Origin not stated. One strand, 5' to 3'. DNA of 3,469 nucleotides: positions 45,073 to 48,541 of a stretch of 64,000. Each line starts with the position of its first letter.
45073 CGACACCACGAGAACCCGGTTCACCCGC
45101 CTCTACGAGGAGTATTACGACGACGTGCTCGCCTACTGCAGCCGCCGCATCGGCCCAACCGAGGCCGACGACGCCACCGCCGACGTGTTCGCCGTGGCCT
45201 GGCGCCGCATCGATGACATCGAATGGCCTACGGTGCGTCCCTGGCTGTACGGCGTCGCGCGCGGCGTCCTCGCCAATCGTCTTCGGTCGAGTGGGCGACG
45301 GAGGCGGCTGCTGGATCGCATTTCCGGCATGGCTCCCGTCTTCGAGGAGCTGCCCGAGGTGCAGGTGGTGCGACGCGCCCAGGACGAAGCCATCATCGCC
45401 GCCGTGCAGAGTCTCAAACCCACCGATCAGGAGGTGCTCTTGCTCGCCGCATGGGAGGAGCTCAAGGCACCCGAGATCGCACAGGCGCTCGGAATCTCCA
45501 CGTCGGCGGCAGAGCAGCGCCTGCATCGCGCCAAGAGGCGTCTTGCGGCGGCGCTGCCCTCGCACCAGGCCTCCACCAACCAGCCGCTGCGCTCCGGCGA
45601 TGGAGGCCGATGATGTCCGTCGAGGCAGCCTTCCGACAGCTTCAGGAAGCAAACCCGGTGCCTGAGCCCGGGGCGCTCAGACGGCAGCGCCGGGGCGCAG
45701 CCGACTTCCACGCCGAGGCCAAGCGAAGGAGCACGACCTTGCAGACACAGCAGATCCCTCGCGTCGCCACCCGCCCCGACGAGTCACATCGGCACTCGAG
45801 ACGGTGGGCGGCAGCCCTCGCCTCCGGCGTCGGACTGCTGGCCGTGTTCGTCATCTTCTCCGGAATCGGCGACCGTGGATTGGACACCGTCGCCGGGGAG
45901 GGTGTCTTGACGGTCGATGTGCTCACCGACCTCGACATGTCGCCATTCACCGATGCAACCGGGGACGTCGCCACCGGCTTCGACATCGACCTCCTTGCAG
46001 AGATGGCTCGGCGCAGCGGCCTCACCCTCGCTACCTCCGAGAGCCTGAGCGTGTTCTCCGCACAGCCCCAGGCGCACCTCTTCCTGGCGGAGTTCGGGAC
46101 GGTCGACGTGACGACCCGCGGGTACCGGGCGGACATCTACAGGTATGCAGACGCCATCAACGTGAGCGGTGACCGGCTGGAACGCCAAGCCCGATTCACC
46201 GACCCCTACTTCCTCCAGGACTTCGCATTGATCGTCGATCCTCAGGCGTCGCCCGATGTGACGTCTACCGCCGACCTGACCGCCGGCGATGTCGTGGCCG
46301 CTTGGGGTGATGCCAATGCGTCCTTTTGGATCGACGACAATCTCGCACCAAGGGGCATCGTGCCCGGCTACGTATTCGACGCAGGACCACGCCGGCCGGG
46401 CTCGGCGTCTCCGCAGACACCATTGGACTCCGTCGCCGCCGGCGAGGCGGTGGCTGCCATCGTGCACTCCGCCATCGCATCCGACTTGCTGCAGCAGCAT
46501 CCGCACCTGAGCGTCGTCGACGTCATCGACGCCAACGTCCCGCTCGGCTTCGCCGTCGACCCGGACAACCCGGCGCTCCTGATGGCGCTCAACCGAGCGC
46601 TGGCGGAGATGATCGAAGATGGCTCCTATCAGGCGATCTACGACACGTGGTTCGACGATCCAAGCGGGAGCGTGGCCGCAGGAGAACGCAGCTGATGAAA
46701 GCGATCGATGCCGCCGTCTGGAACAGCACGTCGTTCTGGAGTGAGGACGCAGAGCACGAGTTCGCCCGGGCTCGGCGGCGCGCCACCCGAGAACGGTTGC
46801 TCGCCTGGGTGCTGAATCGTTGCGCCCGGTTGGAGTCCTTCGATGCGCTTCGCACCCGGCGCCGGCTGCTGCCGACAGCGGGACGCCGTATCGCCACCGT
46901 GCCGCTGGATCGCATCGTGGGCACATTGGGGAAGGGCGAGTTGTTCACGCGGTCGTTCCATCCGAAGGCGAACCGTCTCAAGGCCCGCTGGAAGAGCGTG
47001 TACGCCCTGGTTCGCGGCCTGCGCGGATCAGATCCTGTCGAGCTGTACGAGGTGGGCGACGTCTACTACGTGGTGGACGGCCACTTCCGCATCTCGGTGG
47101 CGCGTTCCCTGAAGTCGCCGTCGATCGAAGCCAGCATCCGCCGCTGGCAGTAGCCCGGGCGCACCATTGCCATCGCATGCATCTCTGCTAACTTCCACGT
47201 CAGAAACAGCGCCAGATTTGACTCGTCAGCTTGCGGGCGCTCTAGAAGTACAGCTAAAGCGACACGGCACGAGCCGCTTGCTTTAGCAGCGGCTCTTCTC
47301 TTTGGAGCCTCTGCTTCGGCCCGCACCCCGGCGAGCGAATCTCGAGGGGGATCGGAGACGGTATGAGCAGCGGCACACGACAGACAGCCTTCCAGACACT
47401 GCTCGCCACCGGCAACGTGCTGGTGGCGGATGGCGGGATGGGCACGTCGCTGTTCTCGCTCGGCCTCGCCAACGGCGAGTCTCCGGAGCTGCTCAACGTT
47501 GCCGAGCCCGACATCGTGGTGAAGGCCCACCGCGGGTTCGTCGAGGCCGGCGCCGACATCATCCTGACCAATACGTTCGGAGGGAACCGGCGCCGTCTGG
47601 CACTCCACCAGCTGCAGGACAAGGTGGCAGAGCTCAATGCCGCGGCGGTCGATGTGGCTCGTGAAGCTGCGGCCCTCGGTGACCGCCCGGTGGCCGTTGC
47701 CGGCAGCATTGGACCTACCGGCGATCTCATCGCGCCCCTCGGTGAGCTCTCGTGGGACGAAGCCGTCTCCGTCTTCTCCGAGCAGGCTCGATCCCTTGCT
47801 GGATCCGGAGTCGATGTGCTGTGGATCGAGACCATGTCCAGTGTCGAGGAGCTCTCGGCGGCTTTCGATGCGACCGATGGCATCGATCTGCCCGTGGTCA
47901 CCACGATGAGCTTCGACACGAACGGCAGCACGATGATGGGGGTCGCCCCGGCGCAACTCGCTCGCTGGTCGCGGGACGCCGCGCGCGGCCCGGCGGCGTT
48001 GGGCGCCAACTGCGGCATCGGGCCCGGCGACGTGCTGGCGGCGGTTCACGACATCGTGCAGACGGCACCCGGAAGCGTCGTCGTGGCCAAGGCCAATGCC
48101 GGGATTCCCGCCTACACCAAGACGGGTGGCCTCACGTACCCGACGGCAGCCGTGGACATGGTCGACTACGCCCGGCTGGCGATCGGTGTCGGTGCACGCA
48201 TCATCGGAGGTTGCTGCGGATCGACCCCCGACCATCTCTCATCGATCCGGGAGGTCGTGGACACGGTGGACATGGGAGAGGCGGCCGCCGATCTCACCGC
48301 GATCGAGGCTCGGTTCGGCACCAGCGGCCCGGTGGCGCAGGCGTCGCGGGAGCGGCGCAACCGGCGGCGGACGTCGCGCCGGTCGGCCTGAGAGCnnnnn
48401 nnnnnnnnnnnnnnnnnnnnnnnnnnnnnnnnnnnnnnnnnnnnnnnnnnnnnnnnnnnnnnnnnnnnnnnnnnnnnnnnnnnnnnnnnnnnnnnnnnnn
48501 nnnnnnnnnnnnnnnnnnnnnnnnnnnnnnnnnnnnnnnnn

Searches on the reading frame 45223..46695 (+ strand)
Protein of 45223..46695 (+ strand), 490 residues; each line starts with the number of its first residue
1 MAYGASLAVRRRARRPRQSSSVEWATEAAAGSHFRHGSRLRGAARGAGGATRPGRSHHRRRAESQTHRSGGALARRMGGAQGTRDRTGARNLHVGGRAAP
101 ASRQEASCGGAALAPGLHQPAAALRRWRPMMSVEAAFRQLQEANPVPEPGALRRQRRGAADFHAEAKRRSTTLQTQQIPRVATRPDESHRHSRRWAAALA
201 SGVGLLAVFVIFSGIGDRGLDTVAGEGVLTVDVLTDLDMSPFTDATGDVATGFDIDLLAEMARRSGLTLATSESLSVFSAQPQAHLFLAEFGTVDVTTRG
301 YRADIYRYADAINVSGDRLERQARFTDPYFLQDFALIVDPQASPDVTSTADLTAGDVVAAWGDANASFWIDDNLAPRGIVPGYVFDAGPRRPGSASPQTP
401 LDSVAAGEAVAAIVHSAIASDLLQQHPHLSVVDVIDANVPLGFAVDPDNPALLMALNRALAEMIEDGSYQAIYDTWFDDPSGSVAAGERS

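Call 16: search_protein_families(library=pfam, proteins=[window:45223-46695:+], max_evalue=0.001)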
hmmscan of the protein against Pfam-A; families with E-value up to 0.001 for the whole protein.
window:45223-46695:+ (490 aa): 2 families
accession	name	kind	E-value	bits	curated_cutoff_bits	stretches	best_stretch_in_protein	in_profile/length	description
PF00497.25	SBP_bac_3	-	8.1e-14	51.9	26.4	1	314-478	68-131/132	Bacterial extracellular solute-binding proteins, family 3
PF12974.12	Phosphonate-bd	-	0.0009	19.1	27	0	340-475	92-228/242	ABC transporter, phosphonate, periplasmic substrate-binding protein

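Call 24: search_protein_families(library=ncbifam, proteins=[window:45223-46695:+], max_evalue=0.001)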
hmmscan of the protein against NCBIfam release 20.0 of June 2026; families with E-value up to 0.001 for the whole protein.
window:45223-46695:+ (490 aa): 7 families
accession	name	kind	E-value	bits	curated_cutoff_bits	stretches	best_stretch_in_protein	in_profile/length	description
NF007029.0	PRK09495.1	equivalog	8.2e-08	32.3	303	0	450-478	216-244/248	glutamine ABC transporter substrate-binding protein GlnH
NF041765.1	ArtJ_Ecoli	equivalog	1.1e-07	31.7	510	1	417-478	176-242/243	arginine ABC transporter substrate-binding protein ArtJ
NF008426.0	PRK11260.1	equivalog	1.6e-07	30.9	312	1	198-478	12-261/266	cystine ABC transporter substrate-binding protein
TIGR01096.1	3A0103s03R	subfamily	3.5e-07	30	256.35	0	441-477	214-250/250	lysine/arginine/ornithine ABC transporter substrate-binding protein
NF011583.0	PRK15007.1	subfamily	3.1e-05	23.4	358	1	404-478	163-242/243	arginine ABC transporter substrate-binding protein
NF041764.1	ArtI_Ecoli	equivalog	4.7e-05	22.9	522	1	406-478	165-242/243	arginine ABC transporter substrate-binding protein ArtI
NF052427.1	StpK7MSMEG_1200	equivalog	0.00032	19.3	900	0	223-271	358-405/601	serine/threonine protein kinase StpK7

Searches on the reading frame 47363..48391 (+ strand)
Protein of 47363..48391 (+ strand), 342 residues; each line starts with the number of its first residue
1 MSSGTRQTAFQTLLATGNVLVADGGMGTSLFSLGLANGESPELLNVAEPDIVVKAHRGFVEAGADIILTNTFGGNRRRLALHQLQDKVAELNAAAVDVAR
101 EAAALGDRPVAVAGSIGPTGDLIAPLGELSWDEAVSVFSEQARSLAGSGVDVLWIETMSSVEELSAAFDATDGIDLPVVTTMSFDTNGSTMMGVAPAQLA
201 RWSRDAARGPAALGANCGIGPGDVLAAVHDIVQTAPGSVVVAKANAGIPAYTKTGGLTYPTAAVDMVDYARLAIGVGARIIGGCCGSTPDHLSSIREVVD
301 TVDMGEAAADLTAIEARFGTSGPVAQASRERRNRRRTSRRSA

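Call 16: search_protein_families(library=pfam, proteins=[window:47363-48391:+], max_evalue=0.001)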
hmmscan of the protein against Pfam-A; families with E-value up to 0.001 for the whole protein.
window:47363-48391:+ (342 aa): 1 family
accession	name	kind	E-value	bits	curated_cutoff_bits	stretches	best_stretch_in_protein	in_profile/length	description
PF02574.22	S-methyl_trans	-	1.7e-65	222.2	22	1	20-299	1-283/283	Homocysteine S-methyltransferase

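Call 24: search_protein_families(library=ncbifam, proteins=[window:47363-48391:+], max_evalue=0.001)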
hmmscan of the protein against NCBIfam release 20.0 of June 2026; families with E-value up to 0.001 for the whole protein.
window:47363-48391:+ (342 aa): 5 families
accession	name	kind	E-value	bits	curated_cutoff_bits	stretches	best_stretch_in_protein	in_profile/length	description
NF005718.0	PRK07534.1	equivalog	1.4e-112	376.3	338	1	8-340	4-335/337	betaine--homocysteine S-methyltransferase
NF006396.0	PRK08645.1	equivalog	5.7e-68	229.5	453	1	16-304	9-289/611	bifunctional homocysteine S-methyltransferase/methylenetetrahydrofolate reductase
TIGR02082.1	metH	equivalog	5.9e-45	153.4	1010.85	1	18-304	4-317/1182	methionine synthase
NF007024.0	PRK09490.1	equivalog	8.9e-36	123.1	1497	1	40-304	56-334/1234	methionine synthase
NF007020.0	PRK09485.1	equivalog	1.7e-27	96.3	215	1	9-300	3-304/306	homocysteine S-methyltransferase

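Call 42: search_solved_structures(query=window:47363-48391:+, max_evalue=0.00001, show_alignments=4)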
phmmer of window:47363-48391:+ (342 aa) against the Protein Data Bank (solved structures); distinct sequences matched with E-value up to 0.00001: 12.
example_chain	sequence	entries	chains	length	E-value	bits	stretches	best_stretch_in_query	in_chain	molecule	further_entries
1q7m_A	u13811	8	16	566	6.4e-48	167.2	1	14-299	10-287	5-methyltetrahydrofolate S-homocysteine methyltransferase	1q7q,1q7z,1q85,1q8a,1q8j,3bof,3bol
8g3h_A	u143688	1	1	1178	1.1e-34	123.7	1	16-299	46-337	Methionine synthase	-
8ssc_A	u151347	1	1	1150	1.4e-31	113.5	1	19-299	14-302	Methionine synthase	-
9cbr_A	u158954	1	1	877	1.8e-29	106.6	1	18-299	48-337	Methionine synthase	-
9cbp_A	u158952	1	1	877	1.2e-28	103.8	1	18-299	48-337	Methionine synthase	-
4ccz_A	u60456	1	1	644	2.4e-25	93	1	41-301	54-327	METHIONINE SYNTHASE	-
9ssp_A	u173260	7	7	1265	1.1e-24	90.8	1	41-301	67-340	Methionine synthase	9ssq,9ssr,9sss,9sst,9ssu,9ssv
1umy_A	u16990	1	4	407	6.7e-21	78.4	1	14-298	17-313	Betaine--homocysteine S-methyltransferase 1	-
1lt7_A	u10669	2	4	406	1.3e-20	77.4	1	14-298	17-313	BETAINE-HOMOCYSTEINE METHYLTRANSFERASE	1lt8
4m3p_A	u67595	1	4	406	7.3e-20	75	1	14-298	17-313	Betaine--homocysteine S-methyltransferase 1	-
8d45_A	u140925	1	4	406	7.6e-20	74.9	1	14-298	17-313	Betaine--homocysteine S-methyltransferase 1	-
5dml_A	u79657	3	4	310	5.1e-13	52.5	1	10-296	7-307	Homocysteine S-methyltransferase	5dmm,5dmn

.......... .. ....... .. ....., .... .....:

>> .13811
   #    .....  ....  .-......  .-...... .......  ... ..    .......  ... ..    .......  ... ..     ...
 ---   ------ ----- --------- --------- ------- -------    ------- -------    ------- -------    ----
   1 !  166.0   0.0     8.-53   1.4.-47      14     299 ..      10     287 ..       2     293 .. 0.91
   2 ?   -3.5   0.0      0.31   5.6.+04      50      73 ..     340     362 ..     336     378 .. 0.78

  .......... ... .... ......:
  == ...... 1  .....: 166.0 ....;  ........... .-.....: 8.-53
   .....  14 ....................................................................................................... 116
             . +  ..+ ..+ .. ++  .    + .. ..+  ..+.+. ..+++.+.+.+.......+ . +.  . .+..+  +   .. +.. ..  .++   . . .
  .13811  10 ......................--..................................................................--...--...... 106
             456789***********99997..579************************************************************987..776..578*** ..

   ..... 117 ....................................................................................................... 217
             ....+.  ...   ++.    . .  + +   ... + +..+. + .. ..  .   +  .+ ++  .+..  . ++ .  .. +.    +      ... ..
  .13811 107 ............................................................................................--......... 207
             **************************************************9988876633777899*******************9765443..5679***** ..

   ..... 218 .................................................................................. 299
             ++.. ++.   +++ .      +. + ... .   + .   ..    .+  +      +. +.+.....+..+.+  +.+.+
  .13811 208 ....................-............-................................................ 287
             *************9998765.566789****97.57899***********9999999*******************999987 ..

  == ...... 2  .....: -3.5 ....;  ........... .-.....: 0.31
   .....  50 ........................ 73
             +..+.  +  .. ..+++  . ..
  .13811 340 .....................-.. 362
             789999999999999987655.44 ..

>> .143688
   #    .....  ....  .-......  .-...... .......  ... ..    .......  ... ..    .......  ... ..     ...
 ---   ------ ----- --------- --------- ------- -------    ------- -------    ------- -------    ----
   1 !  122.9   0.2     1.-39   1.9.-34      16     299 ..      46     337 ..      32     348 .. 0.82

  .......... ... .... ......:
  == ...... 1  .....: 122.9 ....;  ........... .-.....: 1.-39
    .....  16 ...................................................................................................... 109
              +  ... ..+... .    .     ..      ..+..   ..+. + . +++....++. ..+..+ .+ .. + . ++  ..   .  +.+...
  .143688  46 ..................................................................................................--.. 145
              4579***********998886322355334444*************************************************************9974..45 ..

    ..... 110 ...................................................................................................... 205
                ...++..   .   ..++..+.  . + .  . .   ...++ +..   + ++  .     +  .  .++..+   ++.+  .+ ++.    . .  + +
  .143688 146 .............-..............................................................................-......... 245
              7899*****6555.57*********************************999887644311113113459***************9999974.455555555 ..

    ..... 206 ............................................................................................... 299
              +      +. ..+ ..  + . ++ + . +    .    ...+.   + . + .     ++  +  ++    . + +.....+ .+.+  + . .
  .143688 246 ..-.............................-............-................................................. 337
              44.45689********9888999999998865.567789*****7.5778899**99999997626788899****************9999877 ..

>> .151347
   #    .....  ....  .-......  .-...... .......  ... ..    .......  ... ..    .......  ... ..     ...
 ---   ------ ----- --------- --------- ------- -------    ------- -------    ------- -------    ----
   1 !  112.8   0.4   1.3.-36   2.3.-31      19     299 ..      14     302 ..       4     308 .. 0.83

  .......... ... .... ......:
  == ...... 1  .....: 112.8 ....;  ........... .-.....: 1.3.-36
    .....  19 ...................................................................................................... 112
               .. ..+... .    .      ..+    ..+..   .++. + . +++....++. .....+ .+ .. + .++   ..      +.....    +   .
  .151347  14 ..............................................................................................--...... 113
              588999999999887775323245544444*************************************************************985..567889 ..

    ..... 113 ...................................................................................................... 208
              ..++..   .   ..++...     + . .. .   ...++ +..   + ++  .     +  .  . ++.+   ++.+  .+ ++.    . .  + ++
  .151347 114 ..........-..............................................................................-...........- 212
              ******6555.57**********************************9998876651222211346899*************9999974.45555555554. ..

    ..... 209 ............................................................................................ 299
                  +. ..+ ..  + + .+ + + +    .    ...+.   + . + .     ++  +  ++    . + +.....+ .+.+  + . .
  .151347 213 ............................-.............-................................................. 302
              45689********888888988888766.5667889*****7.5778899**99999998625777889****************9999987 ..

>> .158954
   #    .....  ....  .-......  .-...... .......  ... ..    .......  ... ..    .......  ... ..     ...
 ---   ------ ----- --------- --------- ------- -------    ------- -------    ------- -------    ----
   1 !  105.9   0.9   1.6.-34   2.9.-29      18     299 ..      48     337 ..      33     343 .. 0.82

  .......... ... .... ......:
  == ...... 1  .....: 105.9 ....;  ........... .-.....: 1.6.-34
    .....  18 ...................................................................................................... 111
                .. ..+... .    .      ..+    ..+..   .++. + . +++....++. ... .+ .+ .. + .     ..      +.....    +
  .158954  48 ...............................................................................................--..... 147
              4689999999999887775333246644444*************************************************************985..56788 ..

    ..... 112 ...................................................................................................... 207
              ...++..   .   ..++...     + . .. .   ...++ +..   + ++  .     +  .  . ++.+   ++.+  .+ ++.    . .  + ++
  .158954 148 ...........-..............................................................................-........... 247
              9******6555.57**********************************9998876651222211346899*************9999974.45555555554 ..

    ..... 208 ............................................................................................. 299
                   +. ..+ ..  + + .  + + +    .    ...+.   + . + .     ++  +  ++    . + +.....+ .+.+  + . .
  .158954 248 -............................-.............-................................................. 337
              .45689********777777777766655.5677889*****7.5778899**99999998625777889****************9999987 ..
